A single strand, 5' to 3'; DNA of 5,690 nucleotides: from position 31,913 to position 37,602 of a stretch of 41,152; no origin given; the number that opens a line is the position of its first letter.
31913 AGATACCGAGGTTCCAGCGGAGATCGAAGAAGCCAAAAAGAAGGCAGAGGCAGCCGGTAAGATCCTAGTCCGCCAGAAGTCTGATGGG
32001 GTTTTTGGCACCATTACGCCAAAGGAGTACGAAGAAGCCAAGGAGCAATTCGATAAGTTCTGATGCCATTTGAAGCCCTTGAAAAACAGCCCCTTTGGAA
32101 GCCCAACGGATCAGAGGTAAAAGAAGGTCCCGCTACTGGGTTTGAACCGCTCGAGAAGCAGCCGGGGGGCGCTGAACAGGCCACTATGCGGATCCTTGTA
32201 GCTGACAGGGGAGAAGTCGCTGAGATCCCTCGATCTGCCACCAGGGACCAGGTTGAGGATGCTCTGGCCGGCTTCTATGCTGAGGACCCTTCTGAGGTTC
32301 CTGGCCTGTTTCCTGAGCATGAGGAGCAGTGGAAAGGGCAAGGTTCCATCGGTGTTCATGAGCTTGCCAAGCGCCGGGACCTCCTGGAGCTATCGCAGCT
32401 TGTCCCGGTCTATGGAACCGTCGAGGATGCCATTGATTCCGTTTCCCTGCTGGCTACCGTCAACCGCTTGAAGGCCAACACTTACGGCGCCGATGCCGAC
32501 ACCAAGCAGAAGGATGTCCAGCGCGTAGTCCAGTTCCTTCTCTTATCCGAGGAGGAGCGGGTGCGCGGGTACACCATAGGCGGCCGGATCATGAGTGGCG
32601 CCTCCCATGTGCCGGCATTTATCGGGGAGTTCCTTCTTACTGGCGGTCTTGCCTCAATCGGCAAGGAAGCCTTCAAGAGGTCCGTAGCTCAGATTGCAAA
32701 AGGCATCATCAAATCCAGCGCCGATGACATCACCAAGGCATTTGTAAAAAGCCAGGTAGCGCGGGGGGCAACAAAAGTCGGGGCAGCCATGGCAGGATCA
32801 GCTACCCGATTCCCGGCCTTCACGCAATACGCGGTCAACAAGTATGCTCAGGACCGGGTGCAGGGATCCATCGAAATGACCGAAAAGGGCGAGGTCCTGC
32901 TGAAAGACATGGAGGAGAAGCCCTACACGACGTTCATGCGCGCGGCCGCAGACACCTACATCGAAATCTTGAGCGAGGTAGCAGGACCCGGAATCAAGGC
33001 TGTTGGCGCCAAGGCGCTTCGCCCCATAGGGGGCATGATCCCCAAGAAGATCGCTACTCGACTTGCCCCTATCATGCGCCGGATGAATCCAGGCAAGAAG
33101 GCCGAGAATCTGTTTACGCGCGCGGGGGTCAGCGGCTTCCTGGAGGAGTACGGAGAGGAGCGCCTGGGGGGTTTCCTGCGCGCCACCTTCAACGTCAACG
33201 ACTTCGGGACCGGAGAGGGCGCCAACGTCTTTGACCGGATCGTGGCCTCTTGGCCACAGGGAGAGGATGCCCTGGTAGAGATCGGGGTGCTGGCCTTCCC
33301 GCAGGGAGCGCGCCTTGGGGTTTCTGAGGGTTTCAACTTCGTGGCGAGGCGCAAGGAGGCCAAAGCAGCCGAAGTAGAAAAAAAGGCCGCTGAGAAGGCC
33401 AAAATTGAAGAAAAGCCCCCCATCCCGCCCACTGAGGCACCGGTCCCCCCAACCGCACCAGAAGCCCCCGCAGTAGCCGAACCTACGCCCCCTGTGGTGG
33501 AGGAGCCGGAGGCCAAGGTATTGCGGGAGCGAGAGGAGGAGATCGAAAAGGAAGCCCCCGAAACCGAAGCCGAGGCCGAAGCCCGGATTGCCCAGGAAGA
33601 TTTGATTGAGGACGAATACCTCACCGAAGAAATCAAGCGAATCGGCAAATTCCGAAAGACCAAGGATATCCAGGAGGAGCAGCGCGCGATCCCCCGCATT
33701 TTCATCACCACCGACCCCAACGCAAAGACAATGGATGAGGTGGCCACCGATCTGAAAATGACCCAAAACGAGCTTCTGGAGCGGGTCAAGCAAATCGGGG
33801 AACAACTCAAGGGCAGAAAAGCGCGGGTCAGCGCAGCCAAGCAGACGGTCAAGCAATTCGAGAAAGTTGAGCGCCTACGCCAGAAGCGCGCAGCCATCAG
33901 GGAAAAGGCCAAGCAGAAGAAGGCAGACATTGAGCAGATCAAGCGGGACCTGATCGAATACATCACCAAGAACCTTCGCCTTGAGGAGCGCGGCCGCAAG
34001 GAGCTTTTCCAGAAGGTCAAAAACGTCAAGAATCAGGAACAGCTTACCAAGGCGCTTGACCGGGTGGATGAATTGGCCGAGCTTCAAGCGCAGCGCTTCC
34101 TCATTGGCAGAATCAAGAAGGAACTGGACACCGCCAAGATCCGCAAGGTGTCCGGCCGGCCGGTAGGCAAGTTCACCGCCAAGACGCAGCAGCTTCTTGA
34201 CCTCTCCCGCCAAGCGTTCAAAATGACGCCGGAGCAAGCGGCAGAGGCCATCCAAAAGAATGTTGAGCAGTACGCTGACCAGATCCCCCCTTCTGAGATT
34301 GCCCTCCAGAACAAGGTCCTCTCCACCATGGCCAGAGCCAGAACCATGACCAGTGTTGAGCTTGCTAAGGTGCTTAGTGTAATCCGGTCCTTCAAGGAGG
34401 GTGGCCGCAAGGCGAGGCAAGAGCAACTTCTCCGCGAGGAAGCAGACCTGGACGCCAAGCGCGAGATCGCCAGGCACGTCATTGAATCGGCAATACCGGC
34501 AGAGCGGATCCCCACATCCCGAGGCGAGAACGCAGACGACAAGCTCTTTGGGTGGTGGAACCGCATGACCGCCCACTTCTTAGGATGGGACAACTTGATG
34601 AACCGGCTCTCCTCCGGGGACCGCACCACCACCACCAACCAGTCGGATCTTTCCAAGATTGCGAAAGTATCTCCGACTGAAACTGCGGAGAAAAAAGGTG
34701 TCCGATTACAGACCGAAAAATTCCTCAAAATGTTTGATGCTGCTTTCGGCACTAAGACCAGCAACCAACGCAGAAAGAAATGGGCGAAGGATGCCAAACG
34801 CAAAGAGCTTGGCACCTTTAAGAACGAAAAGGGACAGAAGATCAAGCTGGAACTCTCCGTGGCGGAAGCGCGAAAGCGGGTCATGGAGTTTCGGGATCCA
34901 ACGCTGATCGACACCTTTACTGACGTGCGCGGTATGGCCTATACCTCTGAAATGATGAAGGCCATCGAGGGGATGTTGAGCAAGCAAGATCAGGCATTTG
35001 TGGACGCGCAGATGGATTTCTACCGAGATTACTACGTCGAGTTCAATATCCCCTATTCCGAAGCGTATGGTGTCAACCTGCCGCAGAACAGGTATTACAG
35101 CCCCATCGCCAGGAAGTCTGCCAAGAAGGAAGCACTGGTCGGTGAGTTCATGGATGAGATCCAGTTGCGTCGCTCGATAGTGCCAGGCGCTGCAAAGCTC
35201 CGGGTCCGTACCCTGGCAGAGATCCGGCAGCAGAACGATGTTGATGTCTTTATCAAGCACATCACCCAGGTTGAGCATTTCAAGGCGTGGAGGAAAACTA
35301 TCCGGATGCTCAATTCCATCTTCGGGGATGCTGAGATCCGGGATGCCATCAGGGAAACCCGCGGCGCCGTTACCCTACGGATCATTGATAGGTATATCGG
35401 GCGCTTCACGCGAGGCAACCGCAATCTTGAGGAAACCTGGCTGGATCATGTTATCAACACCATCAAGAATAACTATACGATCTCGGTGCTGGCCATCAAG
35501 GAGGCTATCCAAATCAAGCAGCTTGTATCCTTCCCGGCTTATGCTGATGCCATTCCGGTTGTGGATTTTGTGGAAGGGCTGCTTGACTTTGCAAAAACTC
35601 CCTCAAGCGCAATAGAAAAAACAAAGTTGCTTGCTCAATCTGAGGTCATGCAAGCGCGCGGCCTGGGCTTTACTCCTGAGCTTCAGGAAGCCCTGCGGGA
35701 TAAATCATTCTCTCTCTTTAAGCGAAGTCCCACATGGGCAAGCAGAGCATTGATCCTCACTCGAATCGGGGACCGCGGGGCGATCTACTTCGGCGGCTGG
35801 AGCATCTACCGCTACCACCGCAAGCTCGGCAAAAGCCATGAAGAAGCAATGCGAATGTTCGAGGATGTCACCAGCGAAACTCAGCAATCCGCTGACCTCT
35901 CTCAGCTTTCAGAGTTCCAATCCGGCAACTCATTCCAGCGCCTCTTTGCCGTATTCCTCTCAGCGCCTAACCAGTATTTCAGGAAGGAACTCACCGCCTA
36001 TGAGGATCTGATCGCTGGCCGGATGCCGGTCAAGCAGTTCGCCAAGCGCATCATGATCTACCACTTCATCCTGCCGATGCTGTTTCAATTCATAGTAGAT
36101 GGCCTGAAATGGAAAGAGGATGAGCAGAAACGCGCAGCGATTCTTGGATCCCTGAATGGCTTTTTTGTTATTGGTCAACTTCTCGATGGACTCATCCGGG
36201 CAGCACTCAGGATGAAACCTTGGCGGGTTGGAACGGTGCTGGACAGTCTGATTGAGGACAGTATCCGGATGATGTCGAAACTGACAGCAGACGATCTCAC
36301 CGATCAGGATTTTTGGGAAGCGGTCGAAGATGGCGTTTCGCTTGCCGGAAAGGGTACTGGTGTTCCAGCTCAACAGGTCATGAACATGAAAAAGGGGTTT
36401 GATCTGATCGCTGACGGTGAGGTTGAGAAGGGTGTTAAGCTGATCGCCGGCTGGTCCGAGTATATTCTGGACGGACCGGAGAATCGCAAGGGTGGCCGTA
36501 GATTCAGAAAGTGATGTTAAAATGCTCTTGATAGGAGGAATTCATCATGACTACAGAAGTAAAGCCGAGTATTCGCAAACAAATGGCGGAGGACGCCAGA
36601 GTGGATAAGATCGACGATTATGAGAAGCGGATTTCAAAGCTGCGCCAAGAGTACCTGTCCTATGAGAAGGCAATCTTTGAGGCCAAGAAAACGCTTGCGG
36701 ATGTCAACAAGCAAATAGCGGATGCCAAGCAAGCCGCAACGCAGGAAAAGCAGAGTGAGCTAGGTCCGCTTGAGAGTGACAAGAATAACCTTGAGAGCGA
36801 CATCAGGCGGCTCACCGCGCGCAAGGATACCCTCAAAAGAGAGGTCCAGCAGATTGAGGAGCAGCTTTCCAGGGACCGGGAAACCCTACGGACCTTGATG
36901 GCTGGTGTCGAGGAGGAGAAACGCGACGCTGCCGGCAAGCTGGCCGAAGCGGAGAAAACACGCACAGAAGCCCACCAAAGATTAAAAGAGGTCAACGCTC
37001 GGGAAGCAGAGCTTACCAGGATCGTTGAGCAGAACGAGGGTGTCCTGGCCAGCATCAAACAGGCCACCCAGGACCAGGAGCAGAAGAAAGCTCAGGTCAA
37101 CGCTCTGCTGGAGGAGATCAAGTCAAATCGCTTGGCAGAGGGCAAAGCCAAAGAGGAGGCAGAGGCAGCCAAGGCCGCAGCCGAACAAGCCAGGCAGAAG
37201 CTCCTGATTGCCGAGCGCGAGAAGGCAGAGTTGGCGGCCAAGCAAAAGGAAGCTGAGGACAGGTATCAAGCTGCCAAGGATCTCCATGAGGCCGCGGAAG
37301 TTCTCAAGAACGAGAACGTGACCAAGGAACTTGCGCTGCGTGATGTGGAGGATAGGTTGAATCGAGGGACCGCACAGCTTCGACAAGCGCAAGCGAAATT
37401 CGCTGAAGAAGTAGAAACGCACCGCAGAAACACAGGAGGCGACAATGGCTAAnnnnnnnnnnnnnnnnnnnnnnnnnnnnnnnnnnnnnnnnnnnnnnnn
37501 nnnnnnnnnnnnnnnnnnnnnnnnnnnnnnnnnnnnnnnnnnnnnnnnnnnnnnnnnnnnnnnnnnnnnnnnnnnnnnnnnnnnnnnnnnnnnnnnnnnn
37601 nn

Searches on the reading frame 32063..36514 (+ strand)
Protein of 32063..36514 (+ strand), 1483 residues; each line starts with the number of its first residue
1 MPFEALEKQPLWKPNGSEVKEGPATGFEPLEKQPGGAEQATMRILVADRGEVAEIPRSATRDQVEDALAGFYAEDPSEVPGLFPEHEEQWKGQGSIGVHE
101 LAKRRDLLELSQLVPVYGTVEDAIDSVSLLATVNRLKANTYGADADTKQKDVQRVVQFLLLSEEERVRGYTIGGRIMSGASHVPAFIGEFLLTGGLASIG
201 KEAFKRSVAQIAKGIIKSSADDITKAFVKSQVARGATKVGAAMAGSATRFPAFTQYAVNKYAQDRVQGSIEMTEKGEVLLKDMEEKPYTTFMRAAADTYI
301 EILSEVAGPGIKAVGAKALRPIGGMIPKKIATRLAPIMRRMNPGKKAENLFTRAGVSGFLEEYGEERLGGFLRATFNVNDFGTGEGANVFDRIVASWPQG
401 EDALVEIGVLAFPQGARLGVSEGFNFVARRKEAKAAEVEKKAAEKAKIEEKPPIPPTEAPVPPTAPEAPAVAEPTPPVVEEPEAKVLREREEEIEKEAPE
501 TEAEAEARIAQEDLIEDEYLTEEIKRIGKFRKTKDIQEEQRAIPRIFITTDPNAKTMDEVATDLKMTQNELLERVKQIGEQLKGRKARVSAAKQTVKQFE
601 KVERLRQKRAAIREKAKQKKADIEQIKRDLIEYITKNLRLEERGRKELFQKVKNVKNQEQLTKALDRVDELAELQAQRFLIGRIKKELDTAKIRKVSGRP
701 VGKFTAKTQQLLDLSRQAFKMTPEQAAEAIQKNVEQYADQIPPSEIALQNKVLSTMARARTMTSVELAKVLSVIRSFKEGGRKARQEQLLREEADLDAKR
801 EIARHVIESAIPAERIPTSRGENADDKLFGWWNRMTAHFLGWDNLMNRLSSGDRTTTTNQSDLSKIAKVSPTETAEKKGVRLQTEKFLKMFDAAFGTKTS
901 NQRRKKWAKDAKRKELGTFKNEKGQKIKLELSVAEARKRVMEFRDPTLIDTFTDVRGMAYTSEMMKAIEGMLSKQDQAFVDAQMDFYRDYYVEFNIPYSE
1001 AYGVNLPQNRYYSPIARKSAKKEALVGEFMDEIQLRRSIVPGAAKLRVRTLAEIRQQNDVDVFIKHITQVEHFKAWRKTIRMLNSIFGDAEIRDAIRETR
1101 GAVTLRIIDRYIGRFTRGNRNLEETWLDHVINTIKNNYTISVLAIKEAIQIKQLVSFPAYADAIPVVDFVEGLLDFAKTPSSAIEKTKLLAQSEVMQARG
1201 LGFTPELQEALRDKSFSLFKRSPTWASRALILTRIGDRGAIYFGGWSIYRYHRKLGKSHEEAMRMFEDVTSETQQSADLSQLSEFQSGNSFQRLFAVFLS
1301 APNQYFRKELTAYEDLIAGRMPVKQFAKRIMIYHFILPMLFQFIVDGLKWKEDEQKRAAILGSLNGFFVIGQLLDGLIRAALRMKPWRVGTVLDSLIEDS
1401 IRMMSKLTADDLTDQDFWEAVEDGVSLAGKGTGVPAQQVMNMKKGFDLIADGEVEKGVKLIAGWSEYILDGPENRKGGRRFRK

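Call 70: search_protein_families(library=pfam, proteins=[window:32063-36514:+], max_evalue=0.01)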
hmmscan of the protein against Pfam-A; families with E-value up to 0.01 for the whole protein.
window:32063-36514:+ (1483 aa): 1 family
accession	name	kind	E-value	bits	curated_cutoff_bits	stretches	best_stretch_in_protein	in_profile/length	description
PF18827.6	LPD14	-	0.0088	16.5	27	0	294-374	1-87/136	Large polyvalent protein-associated domain 14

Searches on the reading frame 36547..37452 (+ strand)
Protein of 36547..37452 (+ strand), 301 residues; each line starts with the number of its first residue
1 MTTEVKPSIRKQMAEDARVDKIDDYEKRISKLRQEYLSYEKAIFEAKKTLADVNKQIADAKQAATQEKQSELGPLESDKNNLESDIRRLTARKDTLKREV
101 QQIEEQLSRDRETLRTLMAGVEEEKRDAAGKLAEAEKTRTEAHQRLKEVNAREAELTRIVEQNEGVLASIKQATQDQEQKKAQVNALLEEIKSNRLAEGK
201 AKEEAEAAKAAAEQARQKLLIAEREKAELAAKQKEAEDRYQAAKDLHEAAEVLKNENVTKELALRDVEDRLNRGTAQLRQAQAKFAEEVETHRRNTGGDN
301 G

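Call 46: search_protein_families(library=phrogs, proteins=[window:36547-37452:+], max_evalue=0.01)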
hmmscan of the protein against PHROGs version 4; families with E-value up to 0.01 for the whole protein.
window:36547-37452:+ (301 aa): 2 families
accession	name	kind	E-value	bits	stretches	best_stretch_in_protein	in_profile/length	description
phrog_36172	-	unknown function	1.3e-47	163.7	1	6-298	4-296/296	-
phrog_5553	-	unknown function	0.0029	18.8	1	76-172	13-112/114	-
